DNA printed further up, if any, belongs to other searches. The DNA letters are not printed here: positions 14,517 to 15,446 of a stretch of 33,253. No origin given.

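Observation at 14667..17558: Four-gene envelope-targeted cassette between repressor and integrase: candidate undescribed superinfection-exclusion, defence or lysogenic-conversion module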

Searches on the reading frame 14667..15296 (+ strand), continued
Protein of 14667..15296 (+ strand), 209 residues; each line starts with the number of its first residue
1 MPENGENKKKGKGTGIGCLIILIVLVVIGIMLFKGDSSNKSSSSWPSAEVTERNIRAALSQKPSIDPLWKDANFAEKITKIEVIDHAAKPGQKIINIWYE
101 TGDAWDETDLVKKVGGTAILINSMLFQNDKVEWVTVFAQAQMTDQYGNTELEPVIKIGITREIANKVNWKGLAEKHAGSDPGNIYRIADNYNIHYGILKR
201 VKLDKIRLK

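Call 70: search_protein_representatives(alignment_id=A1)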
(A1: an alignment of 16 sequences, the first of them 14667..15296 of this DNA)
Query: 16 sequences, 209 profile positions. Proteins with E-value up to 0.001 (for the whole library): 685; up to 1e-10: 199; up to 1e-30: 30. The best 150 are listed.
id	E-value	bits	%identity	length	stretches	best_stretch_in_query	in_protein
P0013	1.3e-88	312.3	-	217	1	3-208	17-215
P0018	9.3e-78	276.8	-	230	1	7-208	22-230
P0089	1.8e-69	249.7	-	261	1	33-208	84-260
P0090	1.7e-68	246.6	-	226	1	7-208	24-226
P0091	3.3e-65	235.9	-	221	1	12-207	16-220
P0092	8.9e-62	224.6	-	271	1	32-208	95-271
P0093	7.2e-61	221.7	-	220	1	5-207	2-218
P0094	1.2e-60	221.0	-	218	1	7-202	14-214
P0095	3.8e-59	216.0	-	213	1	6-208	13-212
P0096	1.2e-58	214.4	-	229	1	6-209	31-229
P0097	1.7e-57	210.7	-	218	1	42-209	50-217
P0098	4.9e-56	205.9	-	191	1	16-208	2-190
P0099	4.3e-55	202.8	-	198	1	9-209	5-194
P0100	5.2e-53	196.0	-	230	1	34-206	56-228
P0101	1.1e-52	194.9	-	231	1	7-208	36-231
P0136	1.4e-24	103.2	-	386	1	32-201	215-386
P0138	3.1e-24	102.0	-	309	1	6-196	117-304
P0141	3.6e-23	98.5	-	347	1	42-200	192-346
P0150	3.5e-22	95.3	-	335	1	32-197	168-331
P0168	7.2e-20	87.7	-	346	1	77-203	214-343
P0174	3.9e-19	85.3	-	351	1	95-201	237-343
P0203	2.1e-16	76.4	-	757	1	76-202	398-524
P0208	3.9e-16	75.5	-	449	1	29-196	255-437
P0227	1.5e-14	70.4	-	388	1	40-200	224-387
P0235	9.2e-14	67.8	-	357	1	93-201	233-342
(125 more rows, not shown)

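Call 71: search_protein_families(library=pfam, proteins=[P0203, P0208, P0136, P0141, P0150, P0168, P0174, P0227, P0235, P0138], max_evalue=0.001)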
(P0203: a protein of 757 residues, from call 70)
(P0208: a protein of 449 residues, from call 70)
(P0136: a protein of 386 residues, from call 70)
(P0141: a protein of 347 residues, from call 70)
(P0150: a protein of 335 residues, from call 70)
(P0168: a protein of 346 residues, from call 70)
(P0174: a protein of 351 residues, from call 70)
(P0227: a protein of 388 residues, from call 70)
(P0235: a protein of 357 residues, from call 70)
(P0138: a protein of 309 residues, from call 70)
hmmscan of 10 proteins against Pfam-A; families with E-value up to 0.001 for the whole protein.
P0203 (757 aa): 2 families
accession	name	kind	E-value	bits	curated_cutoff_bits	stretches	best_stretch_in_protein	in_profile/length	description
PF08239.17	SH3_3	-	1.7e-12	47.8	27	1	567-612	3-49/54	Bacterial SH3 domain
PF06347.19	SH3_4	-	2.5e-06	27.6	24.1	1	565-613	3-51/56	Bacterial SH3 domain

P0208 (449 aa): 13 families
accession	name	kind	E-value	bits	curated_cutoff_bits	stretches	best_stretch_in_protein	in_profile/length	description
PF00515.34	TPR_1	-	8.3e-10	38.5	27.8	1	43-70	7-34/34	Tetratricopeptide repeat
PF07719.23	TPR_2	-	8.8e-10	38.4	27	1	43-70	7-34/34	Tetratricopeptide repeat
PF13414.12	TPR_11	-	2e-09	37.4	26.8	1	44-85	1-42/42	TPR repeat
PF13181.12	TPR_8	-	1.1e-08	35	25.7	0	71-102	1-32/34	Tetratricopeptide repeat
PF13431.12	TPR_17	-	3.4e-08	33.6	24.4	1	59-91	1-33/34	Tetratricopeptide repeat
PF14559.12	TPR_19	-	9.1e-08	32.8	25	1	49-96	3-50/68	Tetratricopeptide repeat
PF13371.12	TPR_9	-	2e-06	28.1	35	1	48-97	6-55/73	Tetratricopeptide repeat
PF13240.11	Zn_Ribbon_1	-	1.3e-05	25.3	25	1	3-25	1-23/23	zinc-ribbon domain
PF25064.1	ARM_TT21_5th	-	3e-05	24.8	27.8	1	39-100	3-64/117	TT21 fifth ARM repeats domain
PF13432.12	TPR_16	-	4.3e-05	24.3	32.7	1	43-90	3-50/65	Tetratricopeptide repeat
PF13428.12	TPR_14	-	6.6e-05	23.7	23.5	1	43-78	7-42/44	Tetratricopeptide repeat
PF12569.14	NatA_aux_su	-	9.3e-05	22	33.3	1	49-104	204-259/515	N-terminal acetyltransferase A, auxiliary subunit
PF13424.12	TPR_12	-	0.00025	21.6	30.1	0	43-100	9-74/77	Tetratricopeptide repeat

P0136 (386 aa): 2 families
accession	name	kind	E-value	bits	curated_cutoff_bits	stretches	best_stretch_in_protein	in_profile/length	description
PF09136.16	Glucodextran_B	-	7.1e-11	42.3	27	1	80-153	1-76/83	Glucodextranase, domain B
PF22768.1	SPP1_Dit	-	0.00016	22.2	25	1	94-143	40-85/97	Siphovirus-type tail component, C-terminal domain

P0141 (347 aa): 1 family
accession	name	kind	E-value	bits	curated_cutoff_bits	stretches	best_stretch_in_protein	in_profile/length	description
PF09136.16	Glucodextran_B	-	1.4e-12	47.8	27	1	44-116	1-75/83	Glucodextranase, domain B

P0150 (335 aa): 1 family
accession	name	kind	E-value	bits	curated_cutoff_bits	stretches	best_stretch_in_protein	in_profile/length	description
PF09136.16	Glucodextran_B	-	1e-11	45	27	1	76-149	1-76/83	Glucodextranase, domain B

P0168 (346 aa): 0 families

P0174 (351 aa): 2 families
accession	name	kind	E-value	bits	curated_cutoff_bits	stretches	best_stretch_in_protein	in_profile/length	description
PF13240.11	Zn_Ribbon_1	-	4e-06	26.9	25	1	22-42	2-22/23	zinc-ribbon domain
PF12773.13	DZR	-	7e-06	26.6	27.3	1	22-44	1-23/45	Double zinc ribbon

P0227 (388 aa): 1 family
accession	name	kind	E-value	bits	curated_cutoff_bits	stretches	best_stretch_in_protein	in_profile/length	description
PF09136.16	Glucodextran_B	-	8.7e-08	32.4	27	1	86-158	1-75/83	Glucodextranase, domain B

P0235 (357 aa): 1 family
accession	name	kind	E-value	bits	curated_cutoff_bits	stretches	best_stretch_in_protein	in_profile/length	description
PF07705.17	CARDB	-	0.00016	22.2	22.7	1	92-162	10-82/101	CARDB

P0138 (309 aa): 0 families

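Call 81: find_related_loci(query=A1, collection=genome_contigs, flank=4000)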
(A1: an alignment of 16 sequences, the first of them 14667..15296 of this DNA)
Query A1 (209 aa) in genome_contigs; peptide patterns used: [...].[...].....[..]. (x = any residue, [..] = any of these).
12 stretches matched a pattern; 4 encode a relative of the query (tblastn E <= 1e-3); 4 distinct loci.
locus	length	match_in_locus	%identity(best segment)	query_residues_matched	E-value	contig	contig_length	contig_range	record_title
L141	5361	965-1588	75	6-209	2e-103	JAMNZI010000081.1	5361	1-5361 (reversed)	MAG: Bacillota bacterium isolate Bin_46 Bin_46_scaffold_16474, whole genome shotgun sequence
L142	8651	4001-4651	53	6-209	7e-71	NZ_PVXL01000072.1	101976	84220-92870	Neomoorella stamsii strain DSM 26217 MOST_contig000072, whole genome shotgun sequence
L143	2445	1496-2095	49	7-209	2e-60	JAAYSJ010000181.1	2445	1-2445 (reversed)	MAG: Clostridiales bacterium isolate AS23ysBPME_32 303751_AS23, whole genome shotgun sequence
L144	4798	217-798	41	16-208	4e-46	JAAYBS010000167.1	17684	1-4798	MAG: Syntrophomonadaceae bacterium isolate AS06rmzACSIP_353 422768_AS06, whole genome shotgun sequence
